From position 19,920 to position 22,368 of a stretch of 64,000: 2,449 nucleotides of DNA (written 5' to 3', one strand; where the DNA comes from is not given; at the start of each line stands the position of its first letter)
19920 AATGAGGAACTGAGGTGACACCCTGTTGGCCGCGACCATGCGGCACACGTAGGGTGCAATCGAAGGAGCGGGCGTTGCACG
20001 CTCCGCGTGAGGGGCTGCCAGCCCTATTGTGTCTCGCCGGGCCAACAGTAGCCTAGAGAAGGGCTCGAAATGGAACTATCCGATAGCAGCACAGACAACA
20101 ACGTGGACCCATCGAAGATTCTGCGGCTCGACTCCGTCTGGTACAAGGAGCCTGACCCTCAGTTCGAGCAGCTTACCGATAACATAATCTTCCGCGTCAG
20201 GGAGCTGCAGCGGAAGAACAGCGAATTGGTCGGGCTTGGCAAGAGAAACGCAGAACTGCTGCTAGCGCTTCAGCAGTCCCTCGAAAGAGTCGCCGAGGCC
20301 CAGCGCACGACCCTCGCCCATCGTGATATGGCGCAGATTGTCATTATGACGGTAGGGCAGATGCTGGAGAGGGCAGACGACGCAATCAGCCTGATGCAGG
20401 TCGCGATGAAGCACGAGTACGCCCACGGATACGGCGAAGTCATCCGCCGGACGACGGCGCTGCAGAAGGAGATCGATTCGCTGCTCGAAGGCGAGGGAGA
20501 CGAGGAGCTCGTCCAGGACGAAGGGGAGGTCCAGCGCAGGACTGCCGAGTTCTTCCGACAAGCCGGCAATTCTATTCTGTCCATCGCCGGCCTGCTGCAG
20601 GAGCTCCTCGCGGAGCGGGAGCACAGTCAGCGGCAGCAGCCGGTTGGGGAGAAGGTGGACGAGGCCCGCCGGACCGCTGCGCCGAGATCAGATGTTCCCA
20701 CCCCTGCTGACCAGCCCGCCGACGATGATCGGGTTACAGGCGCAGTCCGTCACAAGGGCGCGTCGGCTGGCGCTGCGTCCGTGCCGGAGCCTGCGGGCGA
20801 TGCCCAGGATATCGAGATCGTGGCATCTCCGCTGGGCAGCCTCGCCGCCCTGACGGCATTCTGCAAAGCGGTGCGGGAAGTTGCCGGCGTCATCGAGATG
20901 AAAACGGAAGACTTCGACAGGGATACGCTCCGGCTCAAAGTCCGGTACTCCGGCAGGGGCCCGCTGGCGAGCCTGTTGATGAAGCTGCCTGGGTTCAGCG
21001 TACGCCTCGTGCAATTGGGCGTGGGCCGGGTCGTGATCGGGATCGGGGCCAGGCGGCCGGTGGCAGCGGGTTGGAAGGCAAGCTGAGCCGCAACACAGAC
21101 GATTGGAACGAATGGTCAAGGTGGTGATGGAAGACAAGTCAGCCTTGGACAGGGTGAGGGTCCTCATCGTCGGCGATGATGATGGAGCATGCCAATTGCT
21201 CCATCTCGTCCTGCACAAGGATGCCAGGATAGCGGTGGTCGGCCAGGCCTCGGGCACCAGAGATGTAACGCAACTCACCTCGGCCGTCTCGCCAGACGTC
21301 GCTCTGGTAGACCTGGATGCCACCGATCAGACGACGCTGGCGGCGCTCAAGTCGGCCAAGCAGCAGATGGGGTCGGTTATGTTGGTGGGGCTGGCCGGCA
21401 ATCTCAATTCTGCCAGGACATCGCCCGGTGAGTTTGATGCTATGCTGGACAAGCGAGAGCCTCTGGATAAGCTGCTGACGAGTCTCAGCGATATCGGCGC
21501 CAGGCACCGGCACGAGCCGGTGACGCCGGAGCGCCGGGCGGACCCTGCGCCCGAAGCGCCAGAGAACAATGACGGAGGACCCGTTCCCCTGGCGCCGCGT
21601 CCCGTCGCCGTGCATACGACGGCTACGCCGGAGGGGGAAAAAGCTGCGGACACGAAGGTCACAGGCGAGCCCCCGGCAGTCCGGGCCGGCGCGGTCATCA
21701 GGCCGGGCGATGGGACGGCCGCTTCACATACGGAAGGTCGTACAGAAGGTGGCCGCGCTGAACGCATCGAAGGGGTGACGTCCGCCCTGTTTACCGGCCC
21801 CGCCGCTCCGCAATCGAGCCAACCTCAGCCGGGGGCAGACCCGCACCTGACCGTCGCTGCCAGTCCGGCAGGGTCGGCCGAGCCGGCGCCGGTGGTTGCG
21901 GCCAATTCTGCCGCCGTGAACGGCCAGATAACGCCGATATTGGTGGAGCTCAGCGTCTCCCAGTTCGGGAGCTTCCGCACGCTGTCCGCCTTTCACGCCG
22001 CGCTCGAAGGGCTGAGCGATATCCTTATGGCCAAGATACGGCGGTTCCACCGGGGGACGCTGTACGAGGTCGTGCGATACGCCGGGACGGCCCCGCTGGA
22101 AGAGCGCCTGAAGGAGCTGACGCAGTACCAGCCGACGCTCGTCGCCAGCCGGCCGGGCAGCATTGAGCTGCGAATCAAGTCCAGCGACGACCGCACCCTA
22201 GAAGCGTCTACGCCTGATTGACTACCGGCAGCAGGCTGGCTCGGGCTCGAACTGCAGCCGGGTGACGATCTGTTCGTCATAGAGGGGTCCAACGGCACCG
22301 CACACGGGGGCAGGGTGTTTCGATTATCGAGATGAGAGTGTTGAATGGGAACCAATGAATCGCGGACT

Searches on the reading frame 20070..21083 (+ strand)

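Call 6: search_protein_families(library=pfam, proteins=[window:20070-21083:+], max_evalue=0.001)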
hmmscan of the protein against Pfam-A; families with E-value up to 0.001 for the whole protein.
window:20070-21083:+ (338 aa): 0 families

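Call 36: search_protein_families(library=pfam, proteins=[window:20070-21083:+], max_evalue=1)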
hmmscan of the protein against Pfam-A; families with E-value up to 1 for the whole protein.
window:20070-21083:+ (338 aa): 3 families
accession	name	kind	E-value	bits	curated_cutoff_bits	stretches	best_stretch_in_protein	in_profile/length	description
PF25481.1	Nucleoprot-TPR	-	0.12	12.9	27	1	44-76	29-61/80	Nucleoprotein TPR-like domain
PF04168.17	Alpha-E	-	0.17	12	20.8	1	59-119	119-173/294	A predicted alpha-helical domain with a conserved ER motif.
PF25566.1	RIMB1_N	-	0.21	11.8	28.5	1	42-81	42-81/129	RIMB1-like, N-terminal domain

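Call 47: search_protein_families(library=ncbifam, proteins=[window:20070-21083:+], max_evalue=0.1)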
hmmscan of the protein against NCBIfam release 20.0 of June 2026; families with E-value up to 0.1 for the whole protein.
window:20070-21083:+ (338 aa): 1 family
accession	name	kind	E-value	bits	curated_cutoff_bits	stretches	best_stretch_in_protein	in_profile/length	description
NF004867.0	PRK06224.1-4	equivalog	0.027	13.5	409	1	50-137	100-186/261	citryl-CoA lyase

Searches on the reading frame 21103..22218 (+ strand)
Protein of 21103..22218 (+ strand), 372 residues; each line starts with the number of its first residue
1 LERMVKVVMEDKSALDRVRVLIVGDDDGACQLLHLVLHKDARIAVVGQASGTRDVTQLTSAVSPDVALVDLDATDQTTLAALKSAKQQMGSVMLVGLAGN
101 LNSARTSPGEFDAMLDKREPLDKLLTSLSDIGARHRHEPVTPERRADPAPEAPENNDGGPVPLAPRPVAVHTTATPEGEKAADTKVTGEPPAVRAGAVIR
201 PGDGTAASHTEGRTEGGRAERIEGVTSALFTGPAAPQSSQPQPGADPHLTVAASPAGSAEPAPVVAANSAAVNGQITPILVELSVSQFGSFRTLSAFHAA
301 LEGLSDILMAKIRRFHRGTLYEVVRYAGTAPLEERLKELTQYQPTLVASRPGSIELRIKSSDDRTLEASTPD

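Call 6: search_protein_families(library=pfam, proteins=[window:21103-22218:+], max_evalue=0.001)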
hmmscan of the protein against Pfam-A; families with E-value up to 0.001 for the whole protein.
window:21103-22218:+ (372 aa): 0 families

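Call 36: search_protein_families(library=pfam, proteins=[window:21103-22218:+], max_evalue=1)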
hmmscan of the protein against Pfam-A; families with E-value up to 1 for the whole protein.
window:21103-22218:+ (372 aa): 1 family
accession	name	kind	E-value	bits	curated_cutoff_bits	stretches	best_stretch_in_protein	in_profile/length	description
PF00072.30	Response_reg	-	0.0037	17.9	30.2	1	20-89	1-68/111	Response regulator receiver domain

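Call 47: search_protein_families(library=ncbifam, proteins=[window:21103-22218:+], max_evalue=0.1)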
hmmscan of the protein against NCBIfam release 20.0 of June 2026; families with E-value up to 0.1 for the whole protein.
window:21103-22218:+ (372 aa): 17 families
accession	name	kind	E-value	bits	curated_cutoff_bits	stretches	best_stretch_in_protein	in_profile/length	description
NF047785.1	respo_reg_MadR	equivalog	0.00011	21.6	300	1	18-83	1-66/209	MadR family response regulator transcription factor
NF009206.0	PRK12555.1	subfamily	0.00011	21.3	342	1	18-85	1-68/340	chemotaxis-specific protein-glutamate methyltransferase CheB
NF001965.0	PRK00742.1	subfamily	0.00021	20.6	293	1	17-83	3-69/357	chemotaxis-specific protein-glutamate methyltransferase CheB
NF052445.1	RespRegMctR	equivalog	0.00045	19.7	300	1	18-96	2-80/205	two-component system response regulator MctR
NF009971.0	PRK13435.1-2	subfamily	0.00061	19.6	151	1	19-131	2-112/141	response regulator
NF007935.0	PRK10651.1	equivalog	0.001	18.3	250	1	16-91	5-80/216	two-component system response regulator NarL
TIGR02875.1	spore_0_A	equivalog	0.0045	16.3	200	1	17-74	2-59/262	sporulation transcription factor Spo0A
NF009973.0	PRK13435.1-4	equivalog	0.0054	16.7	158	1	17-82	8-72/154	response regulator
NF008543.0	PRK11466.1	equivalog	0.0063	14.4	982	1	8-100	672-763/914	TMAO reductase system sensor histidine kinase/response regulator TorS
NF007708.0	PRK10403.1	equivalog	0.0066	15.9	343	1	18-85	7-74/215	nitrate/nitrite response regulator protein NarP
NF008677.0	PRK11697.1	equivalog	0.0097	15.3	246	1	18-72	2-56/238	two-component system response regulator BtsR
NF009974.0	PRK13435.1-6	equivalog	0.011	15.4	171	1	18-95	6-83/155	response regulator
NF008469.0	PRK11361.1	equivalog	0.023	13.4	714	1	18-91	5-76/461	acetoacetate metabolism transcriptional regulator AtoC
NF033791.1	ActR_PrrA_rreg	equivalog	0.027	14.5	250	1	20-106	4-90/173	ActR/PrrA/RegA family redox response regulator transcription factor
NF040689.1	MtrAB_MtrA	equivalog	0.062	12.6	300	1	20-79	1-58/219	MtrAB system response regulator MtrA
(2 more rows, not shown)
